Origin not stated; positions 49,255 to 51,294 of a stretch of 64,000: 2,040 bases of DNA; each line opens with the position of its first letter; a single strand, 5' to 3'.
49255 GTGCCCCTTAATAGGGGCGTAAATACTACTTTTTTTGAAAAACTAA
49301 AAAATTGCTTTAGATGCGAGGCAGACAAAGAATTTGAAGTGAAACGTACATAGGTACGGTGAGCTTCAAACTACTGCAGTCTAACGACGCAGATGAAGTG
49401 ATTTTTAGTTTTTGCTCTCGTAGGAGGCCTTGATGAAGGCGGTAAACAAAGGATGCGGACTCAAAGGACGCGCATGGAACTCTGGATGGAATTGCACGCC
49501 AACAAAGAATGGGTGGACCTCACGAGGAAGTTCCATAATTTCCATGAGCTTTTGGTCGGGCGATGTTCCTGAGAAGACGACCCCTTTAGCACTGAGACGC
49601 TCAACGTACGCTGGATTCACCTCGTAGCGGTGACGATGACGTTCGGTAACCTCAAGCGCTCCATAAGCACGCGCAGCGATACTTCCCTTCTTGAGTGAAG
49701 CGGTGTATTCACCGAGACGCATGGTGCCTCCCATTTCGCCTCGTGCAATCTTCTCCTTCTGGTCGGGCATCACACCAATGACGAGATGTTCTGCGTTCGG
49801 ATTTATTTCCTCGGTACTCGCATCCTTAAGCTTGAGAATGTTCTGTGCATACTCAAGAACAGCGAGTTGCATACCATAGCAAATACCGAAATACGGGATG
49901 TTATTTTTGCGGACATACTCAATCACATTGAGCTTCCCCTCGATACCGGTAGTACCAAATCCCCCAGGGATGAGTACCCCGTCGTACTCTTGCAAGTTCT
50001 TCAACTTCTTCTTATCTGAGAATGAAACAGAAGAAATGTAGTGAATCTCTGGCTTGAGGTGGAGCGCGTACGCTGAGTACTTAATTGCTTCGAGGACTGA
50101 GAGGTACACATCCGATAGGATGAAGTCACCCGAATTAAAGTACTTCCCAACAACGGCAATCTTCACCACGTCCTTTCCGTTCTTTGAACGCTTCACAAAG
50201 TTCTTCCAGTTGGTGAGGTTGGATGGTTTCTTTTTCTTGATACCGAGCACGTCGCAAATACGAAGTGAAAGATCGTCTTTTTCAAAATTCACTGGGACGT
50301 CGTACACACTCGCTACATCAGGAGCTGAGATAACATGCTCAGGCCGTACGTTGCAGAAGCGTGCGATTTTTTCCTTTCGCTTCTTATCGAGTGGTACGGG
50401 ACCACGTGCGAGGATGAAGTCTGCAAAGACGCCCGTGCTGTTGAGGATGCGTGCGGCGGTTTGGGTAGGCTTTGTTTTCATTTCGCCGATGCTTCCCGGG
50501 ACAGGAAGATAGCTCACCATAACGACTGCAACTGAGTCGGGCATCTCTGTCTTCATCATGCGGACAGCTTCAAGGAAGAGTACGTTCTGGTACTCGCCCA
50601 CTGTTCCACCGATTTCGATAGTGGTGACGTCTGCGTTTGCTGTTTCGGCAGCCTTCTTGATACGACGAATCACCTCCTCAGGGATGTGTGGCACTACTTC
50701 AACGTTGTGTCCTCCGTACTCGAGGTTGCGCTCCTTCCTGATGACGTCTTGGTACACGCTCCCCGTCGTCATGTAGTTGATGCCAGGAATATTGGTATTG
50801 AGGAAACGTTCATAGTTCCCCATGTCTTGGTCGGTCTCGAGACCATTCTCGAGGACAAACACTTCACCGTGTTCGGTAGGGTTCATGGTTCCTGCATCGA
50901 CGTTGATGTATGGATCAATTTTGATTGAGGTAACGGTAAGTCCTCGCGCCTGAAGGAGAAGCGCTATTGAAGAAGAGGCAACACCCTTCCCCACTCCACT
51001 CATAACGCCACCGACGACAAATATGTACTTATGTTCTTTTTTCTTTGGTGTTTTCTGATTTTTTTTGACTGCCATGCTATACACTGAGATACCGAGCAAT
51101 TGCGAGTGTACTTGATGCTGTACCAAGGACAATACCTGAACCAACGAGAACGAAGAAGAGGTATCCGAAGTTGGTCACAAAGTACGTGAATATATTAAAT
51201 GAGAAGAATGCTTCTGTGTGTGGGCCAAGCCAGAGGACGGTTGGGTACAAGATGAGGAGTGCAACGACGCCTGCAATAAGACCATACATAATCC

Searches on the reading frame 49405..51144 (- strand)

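Call 91: search_protein_families(library=pfam, proteins=[window:49405-51144:-], max_evalue=0.00001)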
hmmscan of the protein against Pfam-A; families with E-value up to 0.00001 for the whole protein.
window:49405-51144:- (579 aa): 3 families
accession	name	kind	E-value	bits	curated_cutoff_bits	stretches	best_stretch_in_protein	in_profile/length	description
PF06418.20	CTP_synth_N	-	3.3e-98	328.7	26.1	1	39-301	1-264/265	CTP synthase N-terminus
PF00117.34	GATase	-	1.5e-39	136.1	22.8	1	343-572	2-189/190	Glutamine amidotransferase class-I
PF07722.19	Peptidase_C26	-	2e-07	31.5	20.5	1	405-555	95-219/219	Peptidase C26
